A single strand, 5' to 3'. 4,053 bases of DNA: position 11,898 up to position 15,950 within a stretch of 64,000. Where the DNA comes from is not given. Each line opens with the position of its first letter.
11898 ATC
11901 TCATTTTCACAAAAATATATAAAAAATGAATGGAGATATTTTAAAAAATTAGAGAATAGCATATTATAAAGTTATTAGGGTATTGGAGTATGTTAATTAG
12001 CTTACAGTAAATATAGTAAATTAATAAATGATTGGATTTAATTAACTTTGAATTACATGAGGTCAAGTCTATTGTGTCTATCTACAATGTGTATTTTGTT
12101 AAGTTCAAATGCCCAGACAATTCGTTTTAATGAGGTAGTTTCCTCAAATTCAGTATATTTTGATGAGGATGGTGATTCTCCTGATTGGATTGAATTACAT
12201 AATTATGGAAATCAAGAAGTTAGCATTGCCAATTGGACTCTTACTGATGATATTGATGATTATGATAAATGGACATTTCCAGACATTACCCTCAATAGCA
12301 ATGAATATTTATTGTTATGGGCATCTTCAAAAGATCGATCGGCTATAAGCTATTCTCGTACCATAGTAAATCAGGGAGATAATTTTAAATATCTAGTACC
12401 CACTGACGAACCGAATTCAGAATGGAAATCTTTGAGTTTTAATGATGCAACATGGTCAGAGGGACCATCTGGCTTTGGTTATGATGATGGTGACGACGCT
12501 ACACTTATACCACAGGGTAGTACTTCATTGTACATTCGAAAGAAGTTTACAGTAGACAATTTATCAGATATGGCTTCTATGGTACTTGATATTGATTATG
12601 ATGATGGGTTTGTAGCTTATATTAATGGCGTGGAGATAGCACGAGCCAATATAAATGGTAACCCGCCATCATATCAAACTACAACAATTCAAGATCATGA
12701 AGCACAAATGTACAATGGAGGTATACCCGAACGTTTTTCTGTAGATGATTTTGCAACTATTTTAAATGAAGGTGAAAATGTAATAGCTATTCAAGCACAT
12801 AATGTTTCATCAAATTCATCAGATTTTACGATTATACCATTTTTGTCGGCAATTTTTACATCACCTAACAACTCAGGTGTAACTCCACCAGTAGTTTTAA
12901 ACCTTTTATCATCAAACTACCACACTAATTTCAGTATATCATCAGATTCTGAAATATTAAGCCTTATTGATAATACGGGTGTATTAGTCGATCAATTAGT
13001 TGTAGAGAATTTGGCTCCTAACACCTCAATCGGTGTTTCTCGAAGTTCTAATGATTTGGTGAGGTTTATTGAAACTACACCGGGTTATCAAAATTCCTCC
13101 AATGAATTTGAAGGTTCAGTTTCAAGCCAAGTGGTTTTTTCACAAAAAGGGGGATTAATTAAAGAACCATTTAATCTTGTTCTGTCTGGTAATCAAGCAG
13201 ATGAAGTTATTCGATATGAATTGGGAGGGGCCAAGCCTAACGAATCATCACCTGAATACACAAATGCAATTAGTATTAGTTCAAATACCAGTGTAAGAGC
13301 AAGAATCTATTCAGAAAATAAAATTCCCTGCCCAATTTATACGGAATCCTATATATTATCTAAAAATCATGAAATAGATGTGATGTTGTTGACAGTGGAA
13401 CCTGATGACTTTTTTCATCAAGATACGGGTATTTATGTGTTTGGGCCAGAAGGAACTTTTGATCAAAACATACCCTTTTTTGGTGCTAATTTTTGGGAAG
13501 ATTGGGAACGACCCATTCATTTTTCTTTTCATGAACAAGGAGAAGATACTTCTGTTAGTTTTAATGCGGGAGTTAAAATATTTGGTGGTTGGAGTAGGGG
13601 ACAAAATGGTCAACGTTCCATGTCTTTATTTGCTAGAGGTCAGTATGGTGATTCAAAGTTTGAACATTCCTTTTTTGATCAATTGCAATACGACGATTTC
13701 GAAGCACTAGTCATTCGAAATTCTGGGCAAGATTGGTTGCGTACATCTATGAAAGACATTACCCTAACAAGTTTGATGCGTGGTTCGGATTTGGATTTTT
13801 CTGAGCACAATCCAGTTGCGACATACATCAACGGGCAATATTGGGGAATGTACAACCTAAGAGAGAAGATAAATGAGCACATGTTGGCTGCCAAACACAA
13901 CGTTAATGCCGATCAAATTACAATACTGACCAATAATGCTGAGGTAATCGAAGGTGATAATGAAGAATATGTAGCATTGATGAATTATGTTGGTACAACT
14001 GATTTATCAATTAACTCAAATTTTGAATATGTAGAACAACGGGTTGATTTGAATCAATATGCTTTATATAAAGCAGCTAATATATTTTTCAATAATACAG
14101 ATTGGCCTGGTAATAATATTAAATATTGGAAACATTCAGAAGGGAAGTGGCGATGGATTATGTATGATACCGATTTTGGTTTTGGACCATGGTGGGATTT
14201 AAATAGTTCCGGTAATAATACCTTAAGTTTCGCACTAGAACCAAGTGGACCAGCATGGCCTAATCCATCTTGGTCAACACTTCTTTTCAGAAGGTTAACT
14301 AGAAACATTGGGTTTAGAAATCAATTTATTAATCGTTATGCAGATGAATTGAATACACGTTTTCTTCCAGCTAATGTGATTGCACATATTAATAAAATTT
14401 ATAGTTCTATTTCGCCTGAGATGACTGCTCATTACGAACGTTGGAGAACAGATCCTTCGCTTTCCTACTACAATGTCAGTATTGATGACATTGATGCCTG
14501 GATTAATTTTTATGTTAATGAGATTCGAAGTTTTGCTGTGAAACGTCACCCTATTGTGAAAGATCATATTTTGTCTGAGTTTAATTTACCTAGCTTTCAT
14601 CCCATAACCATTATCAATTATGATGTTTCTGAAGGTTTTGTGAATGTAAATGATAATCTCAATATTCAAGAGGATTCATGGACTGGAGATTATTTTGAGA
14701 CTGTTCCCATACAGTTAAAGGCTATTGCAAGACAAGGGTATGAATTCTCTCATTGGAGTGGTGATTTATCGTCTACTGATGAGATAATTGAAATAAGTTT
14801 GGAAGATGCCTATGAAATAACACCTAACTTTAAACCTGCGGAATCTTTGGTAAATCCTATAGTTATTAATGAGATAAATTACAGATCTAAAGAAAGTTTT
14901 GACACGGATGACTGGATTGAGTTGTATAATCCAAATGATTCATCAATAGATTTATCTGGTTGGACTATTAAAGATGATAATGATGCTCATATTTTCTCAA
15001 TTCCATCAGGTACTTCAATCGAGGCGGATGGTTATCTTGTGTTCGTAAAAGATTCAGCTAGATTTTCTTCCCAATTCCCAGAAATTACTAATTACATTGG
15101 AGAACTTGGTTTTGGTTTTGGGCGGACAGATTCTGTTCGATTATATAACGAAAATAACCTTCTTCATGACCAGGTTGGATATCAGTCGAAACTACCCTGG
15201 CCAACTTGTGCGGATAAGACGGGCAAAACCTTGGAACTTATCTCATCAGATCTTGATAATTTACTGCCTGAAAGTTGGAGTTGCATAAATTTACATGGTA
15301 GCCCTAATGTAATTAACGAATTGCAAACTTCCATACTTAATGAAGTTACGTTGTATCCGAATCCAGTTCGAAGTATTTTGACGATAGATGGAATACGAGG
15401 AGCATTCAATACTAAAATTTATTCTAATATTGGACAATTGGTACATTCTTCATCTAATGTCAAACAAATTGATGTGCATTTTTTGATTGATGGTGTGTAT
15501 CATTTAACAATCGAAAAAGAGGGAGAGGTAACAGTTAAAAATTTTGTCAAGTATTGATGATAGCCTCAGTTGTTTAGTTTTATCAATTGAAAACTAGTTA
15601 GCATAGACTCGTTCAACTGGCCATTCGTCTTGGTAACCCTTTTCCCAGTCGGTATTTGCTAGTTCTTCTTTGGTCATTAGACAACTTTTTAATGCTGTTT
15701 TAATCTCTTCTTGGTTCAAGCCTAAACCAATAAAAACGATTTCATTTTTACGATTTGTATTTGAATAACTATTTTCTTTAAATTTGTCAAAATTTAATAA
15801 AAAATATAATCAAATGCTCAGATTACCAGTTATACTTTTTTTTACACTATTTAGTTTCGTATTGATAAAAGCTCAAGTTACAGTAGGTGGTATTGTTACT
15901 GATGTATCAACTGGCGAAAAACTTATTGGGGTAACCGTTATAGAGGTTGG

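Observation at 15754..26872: Regulator-less, non-canonical beta-glucan-type PUL with half of its products routed through the T9SS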

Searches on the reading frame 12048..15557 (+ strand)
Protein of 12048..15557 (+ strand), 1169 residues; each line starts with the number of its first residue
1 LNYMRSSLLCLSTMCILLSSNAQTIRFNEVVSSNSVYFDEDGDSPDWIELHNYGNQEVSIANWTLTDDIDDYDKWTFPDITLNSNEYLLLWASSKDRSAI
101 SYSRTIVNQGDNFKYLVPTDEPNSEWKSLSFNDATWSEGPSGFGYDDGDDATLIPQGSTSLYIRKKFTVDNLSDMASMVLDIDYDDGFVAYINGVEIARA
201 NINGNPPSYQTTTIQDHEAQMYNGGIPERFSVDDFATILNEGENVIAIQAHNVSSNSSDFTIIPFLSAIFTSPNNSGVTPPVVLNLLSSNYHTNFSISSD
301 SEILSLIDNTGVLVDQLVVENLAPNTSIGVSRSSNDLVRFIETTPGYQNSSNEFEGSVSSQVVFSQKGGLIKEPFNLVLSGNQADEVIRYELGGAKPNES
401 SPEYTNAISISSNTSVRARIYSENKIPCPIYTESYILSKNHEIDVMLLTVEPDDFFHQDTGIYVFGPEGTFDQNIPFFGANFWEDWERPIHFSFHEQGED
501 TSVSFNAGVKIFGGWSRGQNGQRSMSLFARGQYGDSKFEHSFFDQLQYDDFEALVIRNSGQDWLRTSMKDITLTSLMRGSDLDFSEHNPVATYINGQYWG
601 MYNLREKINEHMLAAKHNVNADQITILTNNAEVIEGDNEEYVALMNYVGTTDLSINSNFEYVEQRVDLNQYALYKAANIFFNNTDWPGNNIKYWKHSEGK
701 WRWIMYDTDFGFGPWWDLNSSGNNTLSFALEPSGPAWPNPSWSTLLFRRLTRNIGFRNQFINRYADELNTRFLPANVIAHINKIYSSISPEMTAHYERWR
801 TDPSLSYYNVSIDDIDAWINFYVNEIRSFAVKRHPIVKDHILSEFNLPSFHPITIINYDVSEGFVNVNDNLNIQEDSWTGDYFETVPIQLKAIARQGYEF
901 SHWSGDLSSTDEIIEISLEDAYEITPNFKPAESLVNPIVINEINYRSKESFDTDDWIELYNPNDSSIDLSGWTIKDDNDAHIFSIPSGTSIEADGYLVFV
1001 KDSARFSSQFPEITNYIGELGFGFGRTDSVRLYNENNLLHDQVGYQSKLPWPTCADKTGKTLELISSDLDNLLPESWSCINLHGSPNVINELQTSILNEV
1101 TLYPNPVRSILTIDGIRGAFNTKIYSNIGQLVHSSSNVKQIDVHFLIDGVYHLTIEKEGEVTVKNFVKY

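Call 4: search_protein_families(library=pfam, proteins=[window:12048-15557:+], max_evalue=0.01)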
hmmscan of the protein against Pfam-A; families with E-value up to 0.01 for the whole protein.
window:12048-15557:+ (1169 aa): 6 families
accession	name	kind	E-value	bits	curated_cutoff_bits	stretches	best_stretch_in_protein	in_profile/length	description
PF08757.17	CotH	-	4.1e-45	155.1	23.8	1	512-820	4-316/322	CotH kinase protein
PF00932.25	LTD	-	2.5e-33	115.2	34.3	2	936-1046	6-108/109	Lamin Tail Domain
PF18962.6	Por_Secre_tail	-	2.1e-08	34.8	27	1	1102-1166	1-73/75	Secretion system C-terminal sorting domain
PF13287.12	Fn3_assoc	-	4.6e-08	33.5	23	1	382-435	6-59/59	Fn3 associated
PF13290.12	CHB_HEX_C_1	-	5e-08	33.2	22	1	368-424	3-59/67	Chitobiase/beta-hexosaminidase C-terminal domain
PF18998.6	Flg_new_2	-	0.0017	18.7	23.6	1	887-929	24-70/73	Divergent InlB B-repeat domain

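Call 10: search_protein_families(library=ncbifam, proteins=[window:12048-15557:+], max_evalue=0.001)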
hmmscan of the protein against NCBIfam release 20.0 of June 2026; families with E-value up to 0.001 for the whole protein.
window:12048-15557:+ (1169 aa): 2 families
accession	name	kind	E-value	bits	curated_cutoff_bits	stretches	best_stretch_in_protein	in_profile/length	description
NF041573.1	rhamnosid_Stmyc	equivalog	5e-07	27.9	1720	1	140-224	137-217/1028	alpha-L-rhamnosidase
TIGR04183.1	Por_Secre_tail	domain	1.6e-05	24.8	23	1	1102-1168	1-71/72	T9SS type A sorting domain-containing protein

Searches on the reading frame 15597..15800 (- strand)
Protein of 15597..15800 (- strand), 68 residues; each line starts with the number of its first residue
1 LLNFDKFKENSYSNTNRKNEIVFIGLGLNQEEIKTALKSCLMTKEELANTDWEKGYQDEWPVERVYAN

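Call 78: search_protein_families(library=pfam, proteins=[window:15597-15800:-], max_evalue=1)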
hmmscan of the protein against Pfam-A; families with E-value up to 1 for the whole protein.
seq(68 aa): 1 family
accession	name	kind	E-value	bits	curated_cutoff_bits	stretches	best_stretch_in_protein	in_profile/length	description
PF07683.19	CobW_C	-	1.4e-05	25.3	22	1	8-41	61-94/94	Cobalamin synthesis protein cobW C-terminal domain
